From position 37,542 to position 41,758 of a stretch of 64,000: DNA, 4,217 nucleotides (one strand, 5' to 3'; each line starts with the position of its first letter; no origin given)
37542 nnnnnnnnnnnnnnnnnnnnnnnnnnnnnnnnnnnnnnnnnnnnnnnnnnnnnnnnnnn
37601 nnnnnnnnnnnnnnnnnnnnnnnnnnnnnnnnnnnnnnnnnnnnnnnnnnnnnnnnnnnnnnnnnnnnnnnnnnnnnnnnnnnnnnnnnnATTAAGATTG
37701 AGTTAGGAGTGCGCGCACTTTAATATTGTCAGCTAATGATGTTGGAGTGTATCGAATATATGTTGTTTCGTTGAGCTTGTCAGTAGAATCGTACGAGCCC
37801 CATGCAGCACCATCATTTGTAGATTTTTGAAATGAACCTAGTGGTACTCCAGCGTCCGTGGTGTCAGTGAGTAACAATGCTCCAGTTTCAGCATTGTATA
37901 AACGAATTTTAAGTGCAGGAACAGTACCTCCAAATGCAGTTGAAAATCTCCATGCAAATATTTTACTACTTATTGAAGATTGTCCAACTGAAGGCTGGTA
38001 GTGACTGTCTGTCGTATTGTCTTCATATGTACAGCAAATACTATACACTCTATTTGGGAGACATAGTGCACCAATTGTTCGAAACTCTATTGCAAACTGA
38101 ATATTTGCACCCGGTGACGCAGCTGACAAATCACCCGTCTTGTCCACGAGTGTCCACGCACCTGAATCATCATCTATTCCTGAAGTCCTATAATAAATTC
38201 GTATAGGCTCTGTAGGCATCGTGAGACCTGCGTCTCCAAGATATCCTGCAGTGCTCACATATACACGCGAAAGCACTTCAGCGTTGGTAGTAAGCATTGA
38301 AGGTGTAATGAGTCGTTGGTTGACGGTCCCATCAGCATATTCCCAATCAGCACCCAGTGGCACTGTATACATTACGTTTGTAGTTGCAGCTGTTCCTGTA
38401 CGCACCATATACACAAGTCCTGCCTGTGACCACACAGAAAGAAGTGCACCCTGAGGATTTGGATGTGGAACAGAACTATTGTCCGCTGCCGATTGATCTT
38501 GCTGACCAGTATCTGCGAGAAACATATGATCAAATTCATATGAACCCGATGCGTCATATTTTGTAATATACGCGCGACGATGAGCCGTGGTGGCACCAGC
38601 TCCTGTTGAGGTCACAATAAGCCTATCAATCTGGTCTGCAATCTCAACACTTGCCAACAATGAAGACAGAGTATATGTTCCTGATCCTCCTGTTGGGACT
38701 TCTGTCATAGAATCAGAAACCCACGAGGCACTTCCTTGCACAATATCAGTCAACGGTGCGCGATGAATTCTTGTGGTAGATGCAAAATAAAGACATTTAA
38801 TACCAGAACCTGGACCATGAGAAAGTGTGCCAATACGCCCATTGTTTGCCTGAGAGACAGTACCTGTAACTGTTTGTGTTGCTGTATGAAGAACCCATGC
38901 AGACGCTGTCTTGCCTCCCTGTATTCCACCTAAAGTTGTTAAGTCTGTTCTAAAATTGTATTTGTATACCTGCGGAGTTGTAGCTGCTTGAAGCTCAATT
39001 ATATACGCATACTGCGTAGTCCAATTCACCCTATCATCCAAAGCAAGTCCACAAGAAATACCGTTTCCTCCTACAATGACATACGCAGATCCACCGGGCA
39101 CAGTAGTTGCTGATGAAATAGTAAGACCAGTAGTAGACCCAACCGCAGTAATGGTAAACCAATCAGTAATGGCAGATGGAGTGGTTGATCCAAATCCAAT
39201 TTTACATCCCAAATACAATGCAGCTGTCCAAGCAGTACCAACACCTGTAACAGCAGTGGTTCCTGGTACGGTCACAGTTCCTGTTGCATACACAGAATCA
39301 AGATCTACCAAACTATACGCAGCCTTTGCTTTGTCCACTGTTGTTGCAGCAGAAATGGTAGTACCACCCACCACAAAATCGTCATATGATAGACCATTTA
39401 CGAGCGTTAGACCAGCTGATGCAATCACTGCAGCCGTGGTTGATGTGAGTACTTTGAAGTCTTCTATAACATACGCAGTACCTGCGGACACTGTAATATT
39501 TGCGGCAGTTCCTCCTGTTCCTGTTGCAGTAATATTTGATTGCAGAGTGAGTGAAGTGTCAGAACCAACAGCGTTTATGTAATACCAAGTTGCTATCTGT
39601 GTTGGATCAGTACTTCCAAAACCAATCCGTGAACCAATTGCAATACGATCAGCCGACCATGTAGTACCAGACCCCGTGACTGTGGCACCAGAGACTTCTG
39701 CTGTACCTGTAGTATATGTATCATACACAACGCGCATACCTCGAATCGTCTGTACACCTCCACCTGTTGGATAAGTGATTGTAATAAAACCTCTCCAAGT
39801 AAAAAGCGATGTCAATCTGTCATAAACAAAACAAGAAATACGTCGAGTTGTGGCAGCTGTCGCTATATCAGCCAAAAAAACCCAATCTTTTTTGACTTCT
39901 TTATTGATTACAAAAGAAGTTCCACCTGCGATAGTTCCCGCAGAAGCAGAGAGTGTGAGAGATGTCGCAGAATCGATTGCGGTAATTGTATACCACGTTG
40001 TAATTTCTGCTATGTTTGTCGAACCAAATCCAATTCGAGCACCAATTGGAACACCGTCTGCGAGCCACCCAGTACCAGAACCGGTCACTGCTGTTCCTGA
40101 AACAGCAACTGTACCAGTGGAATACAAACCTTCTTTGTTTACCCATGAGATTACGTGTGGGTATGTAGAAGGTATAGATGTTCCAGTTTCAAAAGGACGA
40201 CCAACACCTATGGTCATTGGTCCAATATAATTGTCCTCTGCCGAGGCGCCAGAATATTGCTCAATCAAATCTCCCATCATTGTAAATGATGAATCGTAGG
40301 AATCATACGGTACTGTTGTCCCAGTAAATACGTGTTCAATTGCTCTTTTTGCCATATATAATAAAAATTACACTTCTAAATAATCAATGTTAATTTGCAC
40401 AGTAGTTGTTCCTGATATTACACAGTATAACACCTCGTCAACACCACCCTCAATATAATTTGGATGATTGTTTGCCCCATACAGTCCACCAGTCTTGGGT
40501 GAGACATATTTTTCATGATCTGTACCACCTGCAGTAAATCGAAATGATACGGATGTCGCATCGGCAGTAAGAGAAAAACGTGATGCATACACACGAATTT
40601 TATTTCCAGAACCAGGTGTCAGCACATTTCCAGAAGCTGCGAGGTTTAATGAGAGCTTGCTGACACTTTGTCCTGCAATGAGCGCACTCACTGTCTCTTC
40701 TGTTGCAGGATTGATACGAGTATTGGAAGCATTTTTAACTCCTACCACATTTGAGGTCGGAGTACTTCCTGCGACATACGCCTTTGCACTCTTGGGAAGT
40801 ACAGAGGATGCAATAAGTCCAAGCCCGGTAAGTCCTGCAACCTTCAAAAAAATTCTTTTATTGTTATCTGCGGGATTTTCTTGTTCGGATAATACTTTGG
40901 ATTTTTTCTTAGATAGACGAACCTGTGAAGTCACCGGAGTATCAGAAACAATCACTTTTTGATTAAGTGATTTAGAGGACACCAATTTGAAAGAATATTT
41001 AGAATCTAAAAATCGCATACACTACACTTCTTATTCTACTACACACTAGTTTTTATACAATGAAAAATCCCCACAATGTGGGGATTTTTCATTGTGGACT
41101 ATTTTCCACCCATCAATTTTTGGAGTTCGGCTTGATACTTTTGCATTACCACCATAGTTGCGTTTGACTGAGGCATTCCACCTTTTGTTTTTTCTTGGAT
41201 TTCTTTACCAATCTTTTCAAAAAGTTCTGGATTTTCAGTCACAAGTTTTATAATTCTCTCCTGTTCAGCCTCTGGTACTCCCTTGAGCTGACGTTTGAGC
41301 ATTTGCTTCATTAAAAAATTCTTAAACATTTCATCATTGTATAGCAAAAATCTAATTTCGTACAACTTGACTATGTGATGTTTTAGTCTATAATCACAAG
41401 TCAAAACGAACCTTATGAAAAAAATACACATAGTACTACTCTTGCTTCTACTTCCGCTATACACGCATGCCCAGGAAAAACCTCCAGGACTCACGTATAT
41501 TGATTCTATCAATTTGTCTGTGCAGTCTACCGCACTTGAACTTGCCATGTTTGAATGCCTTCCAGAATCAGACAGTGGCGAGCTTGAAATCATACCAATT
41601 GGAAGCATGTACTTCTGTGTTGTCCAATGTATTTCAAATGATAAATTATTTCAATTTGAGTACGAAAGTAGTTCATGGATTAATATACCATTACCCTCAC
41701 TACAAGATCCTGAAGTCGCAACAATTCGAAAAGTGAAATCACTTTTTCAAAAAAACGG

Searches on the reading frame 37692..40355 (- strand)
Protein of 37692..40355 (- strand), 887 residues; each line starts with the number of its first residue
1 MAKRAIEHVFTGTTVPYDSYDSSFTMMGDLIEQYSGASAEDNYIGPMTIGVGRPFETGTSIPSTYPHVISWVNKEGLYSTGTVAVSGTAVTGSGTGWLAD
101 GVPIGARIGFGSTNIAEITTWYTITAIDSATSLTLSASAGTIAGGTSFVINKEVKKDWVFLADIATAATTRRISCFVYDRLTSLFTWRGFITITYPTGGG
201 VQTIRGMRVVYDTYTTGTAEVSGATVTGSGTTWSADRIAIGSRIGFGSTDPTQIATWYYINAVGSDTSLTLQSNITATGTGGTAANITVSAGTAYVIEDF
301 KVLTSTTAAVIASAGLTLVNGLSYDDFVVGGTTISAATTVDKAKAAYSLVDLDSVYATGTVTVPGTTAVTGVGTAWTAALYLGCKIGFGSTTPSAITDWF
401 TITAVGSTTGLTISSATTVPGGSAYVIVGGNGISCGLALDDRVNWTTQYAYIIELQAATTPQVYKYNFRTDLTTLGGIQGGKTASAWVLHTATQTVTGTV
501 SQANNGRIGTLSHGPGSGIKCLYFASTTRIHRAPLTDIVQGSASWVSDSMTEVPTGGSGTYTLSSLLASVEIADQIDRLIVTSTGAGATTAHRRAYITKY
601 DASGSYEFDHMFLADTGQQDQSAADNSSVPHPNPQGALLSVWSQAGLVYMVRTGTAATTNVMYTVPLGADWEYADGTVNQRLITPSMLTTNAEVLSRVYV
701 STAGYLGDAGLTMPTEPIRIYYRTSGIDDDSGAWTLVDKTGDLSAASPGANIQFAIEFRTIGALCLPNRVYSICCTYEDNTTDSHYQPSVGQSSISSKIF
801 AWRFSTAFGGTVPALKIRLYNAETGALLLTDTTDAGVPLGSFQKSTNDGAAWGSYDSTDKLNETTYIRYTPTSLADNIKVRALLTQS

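Call 3: search_protein_families(library=pfam, proteins=[window:37692-40355:-], max_evalue=1)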
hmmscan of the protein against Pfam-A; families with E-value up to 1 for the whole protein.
window:37692-40355:- (887 aa): 0 families

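Call 4: search_protein_families(library=ncbifam, proteins=[window:37692-40355:-], max_evalue=1)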
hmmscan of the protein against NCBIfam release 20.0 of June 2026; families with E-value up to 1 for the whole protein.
window:37692-40355:- (887 aa): 0 families

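Call 36: search_protein_families(library=phrogs, proteins=[window:37692-40355:-], max_evalue=0.01)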
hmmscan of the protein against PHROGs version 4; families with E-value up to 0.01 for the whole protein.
window:37692-40355:- (887 aa): 2 families
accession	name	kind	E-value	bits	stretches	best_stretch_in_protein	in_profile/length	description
phrog_1591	-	tail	1.8e-18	68.1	3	77-152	3-77/484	tail fiber protein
phrog_1980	-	tail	2.2e-09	38.1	2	215-282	7-71/449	tail fiber protein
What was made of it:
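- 37692..40355 (-): 887-aa protein with no signal peptide and three copies of a phage-tail-fibre N-terminal repeat. It belongs to a variable cassette upstream of tatC. PHROG phrog_1591 E=1.8e-18, call 36.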

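Call 68: search_solved_structures(query=window:37692-40355:-, max_evalue=1, show_alignments=2)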
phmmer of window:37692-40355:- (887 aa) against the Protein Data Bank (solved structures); distinct sequences matched with E-value up to 1: 3.
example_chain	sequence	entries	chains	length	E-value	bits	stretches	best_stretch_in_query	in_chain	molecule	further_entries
2lbt_A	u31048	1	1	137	0.24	12.5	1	234-323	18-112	Uncharacterized protein Rv0899/MT0922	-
2kgw_A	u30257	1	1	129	0.28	12.3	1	234-323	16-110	Outer membrane protein A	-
2lca_A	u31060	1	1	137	0.31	12.2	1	234-323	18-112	Uncharacterized protein Rv0899/MT0922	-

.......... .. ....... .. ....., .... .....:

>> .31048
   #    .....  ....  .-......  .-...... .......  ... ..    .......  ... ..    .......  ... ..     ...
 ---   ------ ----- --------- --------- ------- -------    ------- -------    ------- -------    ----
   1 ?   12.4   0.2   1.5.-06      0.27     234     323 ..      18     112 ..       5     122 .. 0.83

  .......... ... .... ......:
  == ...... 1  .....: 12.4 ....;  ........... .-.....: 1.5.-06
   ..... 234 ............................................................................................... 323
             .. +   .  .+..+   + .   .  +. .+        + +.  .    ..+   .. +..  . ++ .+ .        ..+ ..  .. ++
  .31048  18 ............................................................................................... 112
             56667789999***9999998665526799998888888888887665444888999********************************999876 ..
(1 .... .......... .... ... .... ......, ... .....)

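Call 70: find_related_loci(query=window:37692-40355:-, collection=viral_contigs, flank=8000)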
Query window:37692-40355:- (887 aa) in viral_contigs; peptide patterns used: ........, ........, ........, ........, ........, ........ (x = any residue, [..] = any of these).
4 stretches matched a pattern; 3 encode a relative of the query (tblastn E <= 1e-3); 3 distinct loci.
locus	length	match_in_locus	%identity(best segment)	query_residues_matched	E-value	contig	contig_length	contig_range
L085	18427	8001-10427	39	1-886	7e-139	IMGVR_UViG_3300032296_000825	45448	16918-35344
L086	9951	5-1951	40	100-886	3e-130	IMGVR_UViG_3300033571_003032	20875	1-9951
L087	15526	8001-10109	42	1-886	2e-128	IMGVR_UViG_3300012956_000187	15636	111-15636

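Call 74: search_protein_families(library=phrogs, proteins=[L085:700-1650:+, L085:1643-2569:+, L085:3125-3757:+, L085:3776-5146:+, L085:5614-8007:+, L085:8004-10433:+, L085:11082-12095:+, L085:12431-14950:+, L085:15143-16207:+, L085:16200-17114:+], max_evalue=0.001)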
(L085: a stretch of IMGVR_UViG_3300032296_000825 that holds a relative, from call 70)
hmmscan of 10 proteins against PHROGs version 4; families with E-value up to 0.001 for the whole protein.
L085:700-1650:+ (316 aa): 0 families

L085:1643-2569:+ (308 aa): 1 family
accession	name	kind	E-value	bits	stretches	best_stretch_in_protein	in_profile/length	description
phrog_540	-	DNA, RNA and nucleotide metabolism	1.4e-46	160.2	1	1-305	289-600/715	nucleotide-sugar epimerase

L085:3125-3757:+ (210 aa): 2 families
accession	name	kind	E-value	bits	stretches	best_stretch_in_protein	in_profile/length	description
phrog_8156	-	other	4.4e-30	105.7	1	16-207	51-225/244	methyltransferase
phrog_36045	-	unknown function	2.5e-06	27.9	1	4-170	7-155/217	-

L085:3776-5146:+ (456 aa): 1 family
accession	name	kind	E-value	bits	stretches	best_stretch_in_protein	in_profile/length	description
phrog_13126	-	moron, auxiliary metabolic gene and host takeover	1.3e-23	84.9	2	9-103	2-91/394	beta-1,4-glycosyltransferase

L085:5614-8007:+ (797 aa): 31 families (the best 25 are shown)
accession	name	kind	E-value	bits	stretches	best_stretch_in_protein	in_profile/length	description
phrog_6320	-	tail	6.2e-47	161.8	5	285-386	120-224/745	tail fiber protein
phrog_5073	-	tail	3.9e-38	132.7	3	252-375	231-352/519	tail fiber protein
phrog_8745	-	tail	1.4e-33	116.4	4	285-374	1384-1479/1803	tail fiber protein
phrog_819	-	tail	5.3e-28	98.7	2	519-689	555-742/1024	tail protein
phrog_18350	-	tail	3.6e-27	96.7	4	283-381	95-203/253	tail fiber protein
phrog_3420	-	unknown function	8.7e-26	90.7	3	289-378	203-292/929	-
phrog_28263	-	tail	9.3e-26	90.4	3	285-378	641-734/1400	tail fiber protein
phrog_36982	-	unknown function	3.8e-24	85.6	3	60-377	350-655/944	-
phrog_1806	-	tail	2.1e-22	80.7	4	287-374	115-212/276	collagen like minor tail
phrog_29268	-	unknown function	3.3e-21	76.1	2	280-399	423-542/653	-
phrog_30509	-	tail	1.2e-18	68.2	4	282-356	40-114/254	collagen like minor tail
phrog_366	-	tail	1.4e-17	65.3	3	283-373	299-386/474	tail fiber protein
phrog_38766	-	head and packaging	1.9e-17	63.9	1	246-376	41-171/478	virion structural protein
phrog_10972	-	tail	5.8e-16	59.9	3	642-704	159-222/343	tail fiber protein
phrog_26246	-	tail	2.3e-15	57.6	1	281-376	104-199/329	tail protein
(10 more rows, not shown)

L085:8004-10433:+ (809 aa): 0 families

L085:11082-12095:+ (337 aa): 1 family
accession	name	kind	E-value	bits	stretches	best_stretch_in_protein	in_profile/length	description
phrog_540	-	DNA, RNA and nucleotide metabolism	4.1e-80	271.1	1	6-324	291-591/715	nucleotide-sugar epimerase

L085:12431-14950:+ (839 aa): 8 families
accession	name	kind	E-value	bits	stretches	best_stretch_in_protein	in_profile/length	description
phrog_262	-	DNA, RNA and nucleotide metabolism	0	1057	1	1-837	7-847/856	DNA polymerase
phrog_2062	-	DNA, RNA and nucleotide metabolism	2.8e-147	492.4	1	1-485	2-489/502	DNA polymerase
phrog_1918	-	DNA, RNA and nucleotide metabolism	5.9e-133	444.6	1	478-837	12-376/382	DNA polymerase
phrog_27191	-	DNA, RNA and nucleotide metabolism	2e-23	84.2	1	500-601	38-133/230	DNA polymerase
phrog_3011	-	DNA, RNA and nucleotide metabolism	4.5e-13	49.8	1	156-360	219-448/576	DNA polymerase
phrog_2927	-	DNA, RNA and nucleotide metabolism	1.8e-11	44.2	1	433-553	85-198/710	DNA polymerase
phrog_1252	-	DNA, RNA and nucleotide metabolism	7.6e-07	29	1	457-551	357-446/663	DNA polymerase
phrog_15725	-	DNA, RNA and nucleotide metabolism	1.6e-05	26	0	379-406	6-33/159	DNA polymerase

L085:15143-16207:+ (354 aa): 7 families
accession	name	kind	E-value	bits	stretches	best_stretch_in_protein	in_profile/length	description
phrog_97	-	other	3e-87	294.9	1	5-337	25-333/506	UvsX-like recombinase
phrog_8337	-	DNA, RNA and nucleotide metabolism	1.2e-36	127.5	1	7-230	26-239/273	DNA repair protein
phrog_18112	-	other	2.8e-12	47.7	1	218-288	36-106/207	recombinase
phrog_9666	-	unknown function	3e-07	30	1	140-307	563-743/779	-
phrog_19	-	DNA, RNA and nucleotide metabolism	8.9e-07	29.1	0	117-265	443-568/621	DnaB-like replicative helicase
phrog_6357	-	unknown function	5.4e-05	23.6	1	50-155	28-134/321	-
phrog_6891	-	other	0.00012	22.8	1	46-160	35-140/310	ATPase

L085:16200-17114:+ (304 aa): 1 family
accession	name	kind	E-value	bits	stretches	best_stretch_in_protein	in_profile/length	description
phrog_1384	-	other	4.6e-17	63.3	1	43-302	15-220/245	Mom-like DNA modification protein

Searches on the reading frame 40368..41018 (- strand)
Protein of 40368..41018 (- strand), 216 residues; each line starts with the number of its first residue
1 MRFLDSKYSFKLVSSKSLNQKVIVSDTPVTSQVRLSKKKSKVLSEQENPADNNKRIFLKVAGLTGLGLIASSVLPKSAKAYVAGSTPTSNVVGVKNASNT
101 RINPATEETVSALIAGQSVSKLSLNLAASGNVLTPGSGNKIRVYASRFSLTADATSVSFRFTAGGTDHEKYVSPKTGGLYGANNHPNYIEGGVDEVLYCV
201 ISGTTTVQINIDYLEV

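Call 20: search_protein_families(library=pfam, proteins=[window:40368-41018:-], max_evalue=0.01)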
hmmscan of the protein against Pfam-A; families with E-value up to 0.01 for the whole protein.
window:40368-41018:- (216 aa): 0 families

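Call 36: search_protein_families(library=phrogs, proteins=[window:40368-41018:-], max_evalue=0.01)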
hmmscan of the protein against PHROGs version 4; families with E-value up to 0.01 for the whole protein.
window:40368-41018:- (216 aa): 0 families

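Call 66: search_solved_structures(query=A5, max_evalue=10, show_alignments=2)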
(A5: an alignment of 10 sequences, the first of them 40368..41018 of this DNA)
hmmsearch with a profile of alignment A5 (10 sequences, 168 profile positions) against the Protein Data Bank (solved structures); distinct sequences matched with E-value up to 10: 0.
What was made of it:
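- Tried and rejected: PDB searches for the 216-aa and 887-aa proteins gave nothing useful (calls 66, 68).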

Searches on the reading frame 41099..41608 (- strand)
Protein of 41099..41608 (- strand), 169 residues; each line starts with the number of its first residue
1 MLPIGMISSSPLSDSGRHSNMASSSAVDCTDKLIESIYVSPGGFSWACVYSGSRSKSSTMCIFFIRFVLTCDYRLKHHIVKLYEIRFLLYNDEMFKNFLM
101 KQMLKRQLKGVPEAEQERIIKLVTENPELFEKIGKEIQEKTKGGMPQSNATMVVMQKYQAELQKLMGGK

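Call 20: search_protein_families(library=pfam, proteins=[window:41099-41608:-], max_evalue=0.01)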
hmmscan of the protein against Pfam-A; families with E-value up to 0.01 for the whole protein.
window:41099-41608:- (169 aa): 1 family
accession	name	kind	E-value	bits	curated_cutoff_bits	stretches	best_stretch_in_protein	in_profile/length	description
PF04439.18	Adenyl_transf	-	0.0094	15.5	22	0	90-153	209-272/279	Streptomycin adenylyltransferase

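Call 36: search_protein_families(library=phrogs, proteins=[window:41099-41608:-], max_evalue=0.01)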
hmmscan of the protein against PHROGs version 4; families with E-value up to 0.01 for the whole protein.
window:41099-41608:- (169 aa): 0 families
